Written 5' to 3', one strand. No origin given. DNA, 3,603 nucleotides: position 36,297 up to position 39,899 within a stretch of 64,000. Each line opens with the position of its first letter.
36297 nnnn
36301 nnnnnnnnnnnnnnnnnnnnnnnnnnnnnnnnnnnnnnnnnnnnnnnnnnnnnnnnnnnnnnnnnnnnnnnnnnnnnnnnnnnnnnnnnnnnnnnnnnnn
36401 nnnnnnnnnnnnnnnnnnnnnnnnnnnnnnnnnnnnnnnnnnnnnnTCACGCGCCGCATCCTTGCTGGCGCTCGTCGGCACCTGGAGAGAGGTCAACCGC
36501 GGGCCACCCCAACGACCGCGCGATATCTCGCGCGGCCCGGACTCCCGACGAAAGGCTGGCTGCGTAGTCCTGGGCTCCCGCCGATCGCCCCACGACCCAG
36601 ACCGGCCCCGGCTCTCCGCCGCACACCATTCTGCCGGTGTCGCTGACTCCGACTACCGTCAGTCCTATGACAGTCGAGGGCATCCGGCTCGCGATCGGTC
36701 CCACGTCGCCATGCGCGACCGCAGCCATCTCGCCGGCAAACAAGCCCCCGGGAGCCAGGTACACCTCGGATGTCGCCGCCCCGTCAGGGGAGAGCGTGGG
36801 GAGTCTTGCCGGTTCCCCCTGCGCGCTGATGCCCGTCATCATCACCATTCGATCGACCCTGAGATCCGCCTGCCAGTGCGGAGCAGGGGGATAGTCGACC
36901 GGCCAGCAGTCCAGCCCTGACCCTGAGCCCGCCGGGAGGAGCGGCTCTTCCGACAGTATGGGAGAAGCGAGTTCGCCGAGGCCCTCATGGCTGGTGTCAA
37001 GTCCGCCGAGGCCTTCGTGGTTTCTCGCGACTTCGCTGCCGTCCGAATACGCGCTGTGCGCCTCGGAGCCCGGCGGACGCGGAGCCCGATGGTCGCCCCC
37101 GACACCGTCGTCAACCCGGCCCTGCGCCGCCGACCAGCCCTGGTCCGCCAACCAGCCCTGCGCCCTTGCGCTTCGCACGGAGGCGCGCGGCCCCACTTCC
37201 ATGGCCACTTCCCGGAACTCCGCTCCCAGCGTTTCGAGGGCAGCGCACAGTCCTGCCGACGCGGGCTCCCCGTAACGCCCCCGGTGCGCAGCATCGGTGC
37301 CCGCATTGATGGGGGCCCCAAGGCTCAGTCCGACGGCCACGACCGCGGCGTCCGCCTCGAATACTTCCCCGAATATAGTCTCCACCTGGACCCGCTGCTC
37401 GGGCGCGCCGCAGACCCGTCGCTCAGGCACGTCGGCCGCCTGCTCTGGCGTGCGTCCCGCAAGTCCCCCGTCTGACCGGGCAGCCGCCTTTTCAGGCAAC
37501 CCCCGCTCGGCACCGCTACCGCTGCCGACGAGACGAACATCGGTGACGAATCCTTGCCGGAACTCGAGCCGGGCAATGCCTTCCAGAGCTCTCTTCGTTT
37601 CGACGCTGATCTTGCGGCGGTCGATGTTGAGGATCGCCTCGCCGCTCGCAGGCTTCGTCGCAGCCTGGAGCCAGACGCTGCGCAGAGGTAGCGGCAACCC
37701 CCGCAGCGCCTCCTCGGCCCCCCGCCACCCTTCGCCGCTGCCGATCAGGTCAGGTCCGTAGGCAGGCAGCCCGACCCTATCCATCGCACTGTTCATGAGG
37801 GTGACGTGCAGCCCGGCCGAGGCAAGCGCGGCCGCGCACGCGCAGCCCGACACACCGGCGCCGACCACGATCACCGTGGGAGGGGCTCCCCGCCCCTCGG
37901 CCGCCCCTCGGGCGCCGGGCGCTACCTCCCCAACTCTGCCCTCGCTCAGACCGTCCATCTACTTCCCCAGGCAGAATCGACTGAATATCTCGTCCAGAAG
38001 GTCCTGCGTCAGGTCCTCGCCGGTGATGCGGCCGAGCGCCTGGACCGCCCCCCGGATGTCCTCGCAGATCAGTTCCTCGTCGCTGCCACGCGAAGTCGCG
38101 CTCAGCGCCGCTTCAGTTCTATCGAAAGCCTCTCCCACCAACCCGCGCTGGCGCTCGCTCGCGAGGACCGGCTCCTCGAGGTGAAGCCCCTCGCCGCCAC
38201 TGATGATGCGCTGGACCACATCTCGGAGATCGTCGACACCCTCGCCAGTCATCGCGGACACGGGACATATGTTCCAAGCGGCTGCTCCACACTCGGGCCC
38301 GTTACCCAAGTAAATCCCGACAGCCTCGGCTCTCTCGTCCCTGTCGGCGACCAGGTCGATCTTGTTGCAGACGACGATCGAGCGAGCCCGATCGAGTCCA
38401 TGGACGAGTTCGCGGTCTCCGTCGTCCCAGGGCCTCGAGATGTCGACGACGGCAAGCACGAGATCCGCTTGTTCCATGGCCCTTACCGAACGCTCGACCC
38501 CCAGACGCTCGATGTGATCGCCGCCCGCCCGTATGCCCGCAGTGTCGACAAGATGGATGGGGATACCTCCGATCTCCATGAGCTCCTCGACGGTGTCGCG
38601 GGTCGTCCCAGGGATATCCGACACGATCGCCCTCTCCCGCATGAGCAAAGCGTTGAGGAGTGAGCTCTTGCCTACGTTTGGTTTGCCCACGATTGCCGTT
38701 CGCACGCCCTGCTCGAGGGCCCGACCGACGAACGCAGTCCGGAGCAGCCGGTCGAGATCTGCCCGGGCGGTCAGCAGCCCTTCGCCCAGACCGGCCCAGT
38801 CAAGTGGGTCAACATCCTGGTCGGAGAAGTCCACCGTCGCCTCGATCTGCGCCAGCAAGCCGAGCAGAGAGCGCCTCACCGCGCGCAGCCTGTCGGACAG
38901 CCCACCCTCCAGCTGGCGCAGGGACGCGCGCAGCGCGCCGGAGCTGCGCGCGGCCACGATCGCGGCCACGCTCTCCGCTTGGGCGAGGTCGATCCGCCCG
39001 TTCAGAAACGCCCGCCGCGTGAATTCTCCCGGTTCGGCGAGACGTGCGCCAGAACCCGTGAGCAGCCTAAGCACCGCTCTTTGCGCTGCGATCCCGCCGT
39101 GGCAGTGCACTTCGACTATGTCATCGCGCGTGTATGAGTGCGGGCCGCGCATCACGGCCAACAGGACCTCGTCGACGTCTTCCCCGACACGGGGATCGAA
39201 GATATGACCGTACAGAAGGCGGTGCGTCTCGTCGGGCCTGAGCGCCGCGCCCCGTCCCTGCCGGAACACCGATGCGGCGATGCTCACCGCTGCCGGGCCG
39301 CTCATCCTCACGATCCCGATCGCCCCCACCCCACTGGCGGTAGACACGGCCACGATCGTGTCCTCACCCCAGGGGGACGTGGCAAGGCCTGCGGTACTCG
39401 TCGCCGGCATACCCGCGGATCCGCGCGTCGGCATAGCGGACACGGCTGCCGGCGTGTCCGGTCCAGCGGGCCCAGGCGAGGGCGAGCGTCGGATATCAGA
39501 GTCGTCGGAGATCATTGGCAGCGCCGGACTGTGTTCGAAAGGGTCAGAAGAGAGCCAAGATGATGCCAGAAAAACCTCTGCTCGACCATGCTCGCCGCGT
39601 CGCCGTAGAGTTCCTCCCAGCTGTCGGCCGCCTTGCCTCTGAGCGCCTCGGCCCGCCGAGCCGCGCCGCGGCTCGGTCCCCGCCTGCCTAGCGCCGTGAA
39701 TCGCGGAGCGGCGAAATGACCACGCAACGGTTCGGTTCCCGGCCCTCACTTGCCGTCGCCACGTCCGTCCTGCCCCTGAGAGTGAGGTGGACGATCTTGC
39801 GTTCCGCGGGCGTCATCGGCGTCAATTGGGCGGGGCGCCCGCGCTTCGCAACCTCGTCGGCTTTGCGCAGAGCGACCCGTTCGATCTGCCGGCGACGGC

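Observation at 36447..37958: Divergent MnmG/TrmFO-like FAD protein translationally coupled between mnmE and mnmG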

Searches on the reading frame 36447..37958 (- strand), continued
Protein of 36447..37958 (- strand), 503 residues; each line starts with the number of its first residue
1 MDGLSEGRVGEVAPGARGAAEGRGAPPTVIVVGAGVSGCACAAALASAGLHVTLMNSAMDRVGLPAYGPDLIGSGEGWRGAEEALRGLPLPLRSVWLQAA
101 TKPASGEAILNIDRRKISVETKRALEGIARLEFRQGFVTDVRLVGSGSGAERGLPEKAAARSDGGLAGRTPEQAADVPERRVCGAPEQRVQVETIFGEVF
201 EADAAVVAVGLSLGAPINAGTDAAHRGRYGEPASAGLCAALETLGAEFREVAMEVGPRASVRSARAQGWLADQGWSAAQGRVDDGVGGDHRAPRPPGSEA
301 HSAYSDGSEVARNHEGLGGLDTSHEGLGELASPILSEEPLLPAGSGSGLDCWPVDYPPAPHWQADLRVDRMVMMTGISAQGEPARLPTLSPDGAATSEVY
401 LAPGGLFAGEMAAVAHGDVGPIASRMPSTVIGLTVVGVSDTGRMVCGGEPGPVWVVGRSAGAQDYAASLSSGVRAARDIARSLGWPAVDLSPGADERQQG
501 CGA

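Call 70: fold_search(model_id=the predicted structure, library=pdb)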
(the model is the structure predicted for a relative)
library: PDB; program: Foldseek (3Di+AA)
matches with E <= 10: 1995; with E <= 0.001: 1152
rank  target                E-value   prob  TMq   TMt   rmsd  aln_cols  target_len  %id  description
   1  3cp8_A                2.8e-20  1.00  0.70  0.45   6.4       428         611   19  Crystal structure of GidA from Chlorobium tepidum (released 2008-06-24)
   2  8zu0_A                6.8e-20  1.00  0.69  0.49   7.0       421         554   18  CryoEM structure of a tRNA uridine 5-carboxymethylaminomethyl modification enzyme GidA (released 2025-06-18)
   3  3cp8_D                7.2e-20  1.00  0.70  0.50   6.5       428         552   19  Crystal structure of GidA from Chlorobium tepidum (released 2008-06-24)
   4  9hip_C                3.4e-19  1.00  0.62  0.39  14.1       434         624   19  MnmE-MnmG a2b2 complex (released 2025-08-27)
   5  9hiq_C                4.6e-19  1.00  0.69  0.44   6.6       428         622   18  MnmE-MnmG a4b2 complex (released 2025-08-27)
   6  9hip_D                4.6e-18  1.00  0.66  0.50   7.4       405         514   19  MnmE-MnmG a2b2 complex (released 2025-08-27)
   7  2zxh_B                5.9e-18  1.00  0.68  0.45   7.3       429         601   18  Structure of Aquifex aeolicus GidA in the form I crystal (released 2009-05-19)
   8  2zxi_D                8.9e-18  1.00  0.63  0.41  12.0       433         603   16  Structure of Aquifex aeolicus GidA in the form II crystal (released 2009-05-19)
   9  2zxh_A                1.2e-17  1.00  0.63  0.41  10.1       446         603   16  Structure of Aquifex aeolicus GidA in the form I crystal (released 2009-05-19)
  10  2zxi_B                2.3e-17  1.00  0.67  0.44   7.0       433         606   17  Structure of Aquifex aeolicus GidA in the form II crystal (released 2009-05-19)
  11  2zxi_C                2.9e-17  1.00  0.67  0.44   7.0       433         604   17  Structure of Aquifex aeolicus GidA in the form II crystal (released 2009-05-19)
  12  2zxi_A                2.9e-17  1.00  0.62  0.41  11.9       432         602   16  Structure of Aquifex aeolicus GidA in the form II crystal (released 2009-05-19)
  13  3ces_C                1.0e-15  1.00  0.65  0.49   6.8       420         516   17  Crystal Structure of E.coli MnmG (GidA), a Highly-Conserved tRNA Modifying Enzyme (released 2009-03-03)
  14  3ces_B                1.2e-15  1.00  0.60  0.46  11.1       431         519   17  Crystal Structure of E.coli MnmG (GidA), a Highly-Conserved tRNA Modifying Enzyme (released 2009-03-03)
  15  3g05_A                1.4e-15  1.00  0.66  0.49   6.3       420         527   17  Crystal structure of N-terminal domain (2-550) of E.coli MnmG (released 2009-10-20)
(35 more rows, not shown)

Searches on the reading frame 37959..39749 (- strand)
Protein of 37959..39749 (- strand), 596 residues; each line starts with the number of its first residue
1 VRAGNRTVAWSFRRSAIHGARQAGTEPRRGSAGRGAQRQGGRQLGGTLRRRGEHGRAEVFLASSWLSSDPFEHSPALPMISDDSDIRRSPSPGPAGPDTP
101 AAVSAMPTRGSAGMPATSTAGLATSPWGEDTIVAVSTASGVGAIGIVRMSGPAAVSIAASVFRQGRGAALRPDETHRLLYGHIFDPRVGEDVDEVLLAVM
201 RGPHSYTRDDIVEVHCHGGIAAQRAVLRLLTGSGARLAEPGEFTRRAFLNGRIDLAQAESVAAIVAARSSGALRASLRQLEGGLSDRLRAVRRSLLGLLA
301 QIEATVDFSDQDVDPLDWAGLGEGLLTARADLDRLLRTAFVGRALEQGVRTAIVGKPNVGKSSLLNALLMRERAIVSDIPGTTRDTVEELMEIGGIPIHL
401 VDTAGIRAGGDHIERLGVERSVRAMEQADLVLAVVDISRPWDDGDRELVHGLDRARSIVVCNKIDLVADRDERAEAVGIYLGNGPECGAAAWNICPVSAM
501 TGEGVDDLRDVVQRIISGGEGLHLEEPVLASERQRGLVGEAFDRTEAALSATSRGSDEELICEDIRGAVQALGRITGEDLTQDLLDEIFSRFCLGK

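Call 3: search_protein_families(library=pfam, proteins=[window:37959-39749:-], max_evalue=1)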
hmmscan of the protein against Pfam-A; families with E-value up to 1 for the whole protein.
window:37959-39749:- (596 aa): 17 families
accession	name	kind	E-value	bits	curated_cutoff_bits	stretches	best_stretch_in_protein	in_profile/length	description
PF12631.12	MnmE_helical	-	2.7e-47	162.1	40.1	1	255-593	1-211/211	MnmE helical domain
PF10396.14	TrmE_N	-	1.4e-40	138.6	29.8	1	131-252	1-117/117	GTP-binding protein TrmE N-terminus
PF01926.29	MMR_HSR1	-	1.5e-28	99.6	21.9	1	351-463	2-113/113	50S ribosome-binding GTPase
PF02421.24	FeoB_N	-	3.2e-09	36.9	27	1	350-439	2-90/156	Ferrous iron transport protein B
PF00009.33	GTP_EFTU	-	1.5e-07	31.7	26.5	1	419-515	84-185/188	Elongation factor Tu GTP binding domain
PF00350.29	Dynamin_N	-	1.3e-05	25.8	27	1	352-384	2-34/168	Dynamin family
PF03193.22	RsgA_GTPase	-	3.6e-05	24.1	30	1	349-382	107-140/174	RsgA GTPase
PF19275.4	HflX_C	-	8.8e-05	22.9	26.4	1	491-518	9-36/102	HflX C-terminal domain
PF00025.27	Arf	-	0.00059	19.8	22.3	1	346-512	12-170/174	ADP-ribosylation factor family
PF02492.25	cobW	-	0.0047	17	20.7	1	388-472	75-161/180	CobW/HypB/UreG, nucleotide-binding domain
PF04548.22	AIG1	-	0.024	14.4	27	1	353-452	5-107/212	AIG1 family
PF00005.33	ABC_tran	-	0.026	15.6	25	1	345-375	8-38/137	ABC transporter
PF04288.19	MukE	-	0.13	11.6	25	1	226-303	89-163/229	MukE-like family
PF09818.15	ABC_ATPase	-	0.15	11.5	23.2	1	341-387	73-115/283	P-loop domain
PF13555.12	AAA_29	-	0.16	12.2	27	1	347-369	22-43/61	P-loop containing region of AAA domain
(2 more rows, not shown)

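Call 4: search_protein_families(library=ncbifam, proteins=[window:37959-39749:-], max_evalue=1)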
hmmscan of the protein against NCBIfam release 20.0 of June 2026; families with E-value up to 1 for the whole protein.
window:37959-39749:- (596 aa): 29 families (the best 25 are shown)
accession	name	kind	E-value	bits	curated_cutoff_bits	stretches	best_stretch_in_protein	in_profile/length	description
TIGR00450.1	mnmE_trmE_thdF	equivalog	6.7e-116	388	252.6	1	137-596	2-446/446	tRNA uridine-5-carboxymethylaminomethyl(34) synthesis GTPase MnmE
NF003661.0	PRK05291.1-3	equivalog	1.4e-110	370.7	380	1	129-596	3-448/448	tRNA uridine-5-carboxymethylaminomethyl(34) synthesis GTPase MnmE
TIGR03594.1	GTPase_EngA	equivalog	3.1e-39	135.2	306.7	1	347-516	174-346/432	ribosome biogenesis GTPase Der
NF000908.1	PRK00089.1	equivalog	2.4e-29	102.6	237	1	351-539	6-189/291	GTPase Era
TIGR03918.1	GTP_HydF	equivalog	9.6e-27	93.8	325.55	1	350-514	9-165/392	[FeFe] hydrogenase H-cluster maturation GTPase HydF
TIGR00231.1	small_GTP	domain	7.5e-26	90.9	42.5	1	349-512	4-162/164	GTP-binding protein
NF007071.0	PRK09518.1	equivalog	8e-25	87.4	953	1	346-472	442-573/706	bifunctional cytidylate kinase/GTPase Der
NF002828.0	PRK03003.1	equivalog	9.2e-25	87.2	631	1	347-508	212-375/477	ribosome biogenesis GTPase Der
TIGR00436.1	era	equivalog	6.1e-18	65.1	116.25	1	350-520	2-167/270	GTPase Era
TIGR03596.1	GTPase_YlqF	equivalog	8.8e-12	45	208.2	1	346-406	116-173/276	ribosome biogenesis GTPase YlqF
TIGR03597.1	GTPase_YqeH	equivalog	1.3e-11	44.3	297.4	2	347-409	154-218/361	ribosome biogenesis GTPase YqeH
TIGR03598.1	GTPase_YsxC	equivalog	5e-11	42.6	124.45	1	347-512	17-185/186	ribosome biogenesis GTP-binding protein YihA/YsxC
TIGR00437.1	feoB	equivalog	2.8e-10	39.6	315.65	1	355-438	1-83/594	ferrous iron transport protein B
NF003255.0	PRK04213.1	equivalog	6.1e-09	35.5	164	2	456-517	132-193/204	GTP-binding protein EngB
TIGR03156.1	GTP_HflX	equivalog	1.5e-08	34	216.75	1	346-514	187-349/351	GTPase HflX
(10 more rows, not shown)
